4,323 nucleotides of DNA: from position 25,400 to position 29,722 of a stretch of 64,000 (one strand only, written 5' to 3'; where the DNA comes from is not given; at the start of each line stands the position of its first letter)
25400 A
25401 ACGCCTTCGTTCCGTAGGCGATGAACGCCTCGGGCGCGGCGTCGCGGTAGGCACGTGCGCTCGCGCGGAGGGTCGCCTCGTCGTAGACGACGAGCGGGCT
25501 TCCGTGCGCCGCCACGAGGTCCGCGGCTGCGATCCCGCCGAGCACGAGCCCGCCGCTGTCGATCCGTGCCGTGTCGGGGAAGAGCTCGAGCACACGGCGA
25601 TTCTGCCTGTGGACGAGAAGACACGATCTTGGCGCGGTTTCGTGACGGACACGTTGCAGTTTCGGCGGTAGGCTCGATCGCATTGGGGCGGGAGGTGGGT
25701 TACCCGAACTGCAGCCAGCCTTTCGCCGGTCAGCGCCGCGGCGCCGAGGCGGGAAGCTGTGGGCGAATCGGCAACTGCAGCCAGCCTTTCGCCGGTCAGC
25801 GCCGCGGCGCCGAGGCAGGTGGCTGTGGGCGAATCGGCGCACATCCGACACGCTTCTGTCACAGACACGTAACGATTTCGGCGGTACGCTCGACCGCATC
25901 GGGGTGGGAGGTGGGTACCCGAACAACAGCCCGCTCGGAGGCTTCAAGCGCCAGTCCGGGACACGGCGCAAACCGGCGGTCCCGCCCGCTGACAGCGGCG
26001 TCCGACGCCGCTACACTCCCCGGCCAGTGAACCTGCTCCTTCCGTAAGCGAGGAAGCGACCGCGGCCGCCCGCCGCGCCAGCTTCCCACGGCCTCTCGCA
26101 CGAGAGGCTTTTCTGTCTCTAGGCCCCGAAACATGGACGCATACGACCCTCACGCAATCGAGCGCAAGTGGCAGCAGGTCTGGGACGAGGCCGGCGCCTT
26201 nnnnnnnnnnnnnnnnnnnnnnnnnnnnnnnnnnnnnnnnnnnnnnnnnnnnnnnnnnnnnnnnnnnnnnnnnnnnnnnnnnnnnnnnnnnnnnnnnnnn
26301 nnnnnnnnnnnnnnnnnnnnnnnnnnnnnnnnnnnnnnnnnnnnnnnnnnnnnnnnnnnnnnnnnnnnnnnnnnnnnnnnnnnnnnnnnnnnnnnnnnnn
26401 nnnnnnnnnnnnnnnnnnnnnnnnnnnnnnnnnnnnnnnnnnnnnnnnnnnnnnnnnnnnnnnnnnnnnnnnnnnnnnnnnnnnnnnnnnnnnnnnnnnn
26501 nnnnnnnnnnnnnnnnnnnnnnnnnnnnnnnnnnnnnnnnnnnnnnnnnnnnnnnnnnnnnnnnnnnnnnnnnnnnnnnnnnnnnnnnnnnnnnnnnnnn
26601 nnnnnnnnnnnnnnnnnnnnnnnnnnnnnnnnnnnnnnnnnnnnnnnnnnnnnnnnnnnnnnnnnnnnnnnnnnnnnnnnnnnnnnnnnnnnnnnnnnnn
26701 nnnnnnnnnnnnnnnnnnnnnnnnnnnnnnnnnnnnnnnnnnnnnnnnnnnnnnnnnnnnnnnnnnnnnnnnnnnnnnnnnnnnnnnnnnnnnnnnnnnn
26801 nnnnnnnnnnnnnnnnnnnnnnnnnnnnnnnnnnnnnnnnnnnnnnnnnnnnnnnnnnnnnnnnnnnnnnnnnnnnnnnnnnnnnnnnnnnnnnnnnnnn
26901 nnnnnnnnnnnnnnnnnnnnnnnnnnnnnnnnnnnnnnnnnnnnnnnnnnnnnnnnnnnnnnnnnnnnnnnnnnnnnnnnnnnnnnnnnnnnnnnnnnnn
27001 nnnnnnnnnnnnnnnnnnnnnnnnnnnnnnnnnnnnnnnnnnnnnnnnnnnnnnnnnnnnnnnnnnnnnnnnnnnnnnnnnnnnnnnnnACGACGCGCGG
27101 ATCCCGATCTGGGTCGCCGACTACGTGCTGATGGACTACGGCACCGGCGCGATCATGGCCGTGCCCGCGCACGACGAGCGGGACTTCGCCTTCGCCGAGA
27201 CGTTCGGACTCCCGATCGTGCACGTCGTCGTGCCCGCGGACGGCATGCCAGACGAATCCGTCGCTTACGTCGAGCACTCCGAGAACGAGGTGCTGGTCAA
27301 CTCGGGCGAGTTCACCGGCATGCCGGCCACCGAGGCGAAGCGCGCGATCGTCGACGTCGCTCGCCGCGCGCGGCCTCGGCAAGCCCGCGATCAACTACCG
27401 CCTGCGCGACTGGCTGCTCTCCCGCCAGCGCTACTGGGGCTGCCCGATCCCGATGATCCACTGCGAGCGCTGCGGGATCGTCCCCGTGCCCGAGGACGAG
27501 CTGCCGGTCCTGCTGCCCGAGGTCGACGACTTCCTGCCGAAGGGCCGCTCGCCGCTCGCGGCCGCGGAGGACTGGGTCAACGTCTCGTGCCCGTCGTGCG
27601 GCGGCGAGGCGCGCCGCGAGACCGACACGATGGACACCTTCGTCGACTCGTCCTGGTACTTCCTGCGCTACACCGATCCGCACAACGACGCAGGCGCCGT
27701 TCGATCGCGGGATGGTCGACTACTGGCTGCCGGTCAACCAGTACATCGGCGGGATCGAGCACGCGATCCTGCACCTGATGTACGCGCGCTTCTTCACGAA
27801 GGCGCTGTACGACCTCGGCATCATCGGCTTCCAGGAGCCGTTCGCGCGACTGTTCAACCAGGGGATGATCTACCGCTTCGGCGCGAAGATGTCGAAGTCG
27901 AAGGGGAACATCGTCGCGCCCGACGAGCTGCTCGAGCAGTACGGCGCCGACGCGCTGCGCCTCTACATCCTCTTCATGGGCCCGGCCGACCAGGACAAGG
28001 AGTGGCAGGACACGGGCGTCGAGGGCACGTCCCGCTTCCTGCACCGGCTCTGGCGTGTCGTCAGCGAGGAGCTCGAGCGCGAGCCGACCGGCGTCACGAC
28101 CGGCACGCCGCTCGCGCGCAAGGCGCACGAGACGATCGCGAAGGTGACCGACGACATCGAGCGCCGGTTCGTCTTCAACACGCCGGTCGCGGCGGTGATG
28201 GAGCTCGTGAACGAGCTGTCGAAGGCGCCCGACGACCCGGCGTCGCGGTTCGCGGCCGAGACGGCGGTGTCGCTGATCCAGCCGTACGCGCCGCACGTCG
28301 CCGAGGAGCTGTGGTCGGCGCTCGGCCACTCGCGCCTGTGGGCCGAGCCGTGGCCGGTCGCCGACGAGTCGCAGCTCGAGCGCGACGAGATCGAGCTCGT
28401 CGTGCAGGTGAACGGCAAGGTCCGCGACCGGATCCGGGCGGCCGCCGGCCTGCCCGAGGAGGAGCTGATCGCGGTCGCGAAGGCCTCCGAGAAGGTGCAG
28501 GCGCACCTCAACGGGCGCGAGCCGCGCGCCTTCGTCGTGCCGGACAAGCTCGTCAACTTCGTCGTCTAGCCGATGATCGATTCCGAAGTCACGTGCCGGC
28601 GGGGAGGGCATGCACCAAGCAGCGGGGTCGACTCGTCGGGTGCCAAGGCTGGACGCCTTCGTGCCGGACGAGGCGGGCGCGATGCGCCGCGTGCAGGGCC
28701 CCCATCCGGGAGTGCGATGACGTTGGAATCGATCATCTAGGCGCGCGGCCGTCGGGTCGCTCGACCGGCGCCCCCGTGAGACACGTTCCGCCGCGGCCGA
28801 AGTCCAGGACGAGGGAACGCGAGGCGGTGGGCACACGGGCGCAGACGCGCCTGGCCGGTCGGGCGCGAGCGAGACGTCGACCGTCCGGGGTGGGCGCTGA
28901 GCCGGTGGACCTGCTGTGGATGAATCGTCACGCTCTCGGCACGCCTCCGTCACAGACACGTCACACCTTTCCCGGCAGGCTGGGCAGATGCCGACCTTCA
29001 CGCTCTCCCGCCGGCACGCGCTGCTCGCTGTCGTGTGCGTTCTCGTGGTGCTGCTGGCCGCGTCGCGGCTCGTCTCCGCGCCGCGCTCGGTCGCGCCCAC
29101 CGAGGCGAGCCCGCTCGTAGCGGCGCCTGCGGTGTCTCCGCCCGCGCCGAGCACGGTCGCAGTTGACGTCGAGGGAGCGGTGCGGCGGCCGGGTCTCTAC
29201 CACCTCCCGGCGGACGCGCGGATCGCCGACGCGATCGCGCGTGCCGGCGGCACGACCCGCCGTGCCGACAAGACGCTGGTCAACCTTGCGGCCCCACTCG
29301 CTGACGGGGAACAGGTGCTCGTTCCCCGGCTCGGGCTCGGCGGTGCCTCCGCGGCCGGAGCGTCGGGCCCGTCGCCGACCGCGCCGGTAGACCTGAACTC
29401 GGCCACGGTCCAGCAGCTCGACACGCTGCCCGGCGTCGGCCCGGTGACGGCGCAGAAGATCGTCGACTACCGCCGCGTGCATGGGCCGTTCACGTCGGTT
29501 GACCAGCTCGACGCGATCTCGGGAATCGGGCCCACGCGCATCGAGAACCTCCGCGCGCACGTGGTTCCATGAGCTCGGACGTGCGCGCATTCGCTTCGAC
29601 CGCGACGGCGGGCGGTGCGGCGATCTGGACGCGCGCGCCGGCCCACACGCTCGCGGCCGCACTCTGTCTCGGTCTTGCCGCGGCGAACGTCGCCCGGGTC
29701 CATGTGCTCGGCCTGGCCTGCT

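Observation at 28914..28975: Dispersed family of intergenic arrays of hexamers phased exactly 11 bp apart (exemplar upstream of comEA)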

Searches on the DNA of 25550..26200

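Call 48: search_rna_families(source=window, start=25550, end=26200, threshold=evalue, max_evalue=5)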
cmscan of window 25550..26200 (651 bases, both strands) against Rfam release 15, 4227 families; matches with E-value up to 5: 2.
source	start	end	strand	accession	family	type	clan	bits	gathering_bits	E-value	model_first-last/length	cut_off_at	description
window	26045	26094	-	RF00802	mir-207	Gene; miRNA;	-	16.1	88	4.8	1-78/78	no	mir-207 microRNA precursor family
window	25709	25780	-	RF02271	uc_338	Cis-reg;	-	12.4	120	2.1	17-151/180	no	TUC338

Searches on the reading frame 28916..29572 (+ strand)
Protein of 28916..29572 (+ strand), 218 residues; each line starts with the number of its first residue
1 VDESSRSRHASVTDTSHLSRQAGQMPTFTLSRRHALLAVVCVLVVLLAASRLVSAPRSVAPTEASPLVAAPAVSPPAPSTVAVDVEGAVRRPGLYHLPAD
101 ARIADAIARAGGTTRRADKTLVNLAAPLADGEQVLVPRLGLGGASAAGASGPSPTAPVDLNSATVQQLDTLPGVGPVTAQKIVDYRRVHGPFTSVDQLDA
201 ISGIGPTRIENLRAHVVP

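Call 16: search_protein_families(library=ncbifam, proteins=[window:28916-29572:+], max_evalue=0.00001)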
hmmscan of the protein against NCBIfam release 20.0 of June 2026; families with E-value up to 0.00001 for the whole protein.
window:28916-29572:+ (218 aa): 2 families
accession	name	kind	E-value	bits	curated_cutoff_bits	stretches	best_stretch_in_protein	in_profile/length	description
TIGR01259.1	comE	subfamily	1.9e-26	92.4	152.35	1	102-216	3-118/120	comEA protein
TIGR00426.1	TIGR00426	subfamily_domain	5.7e-13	48.7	53.1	1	156-216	6-67/69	competence protein ComEA helix-hairpin-helix repeat region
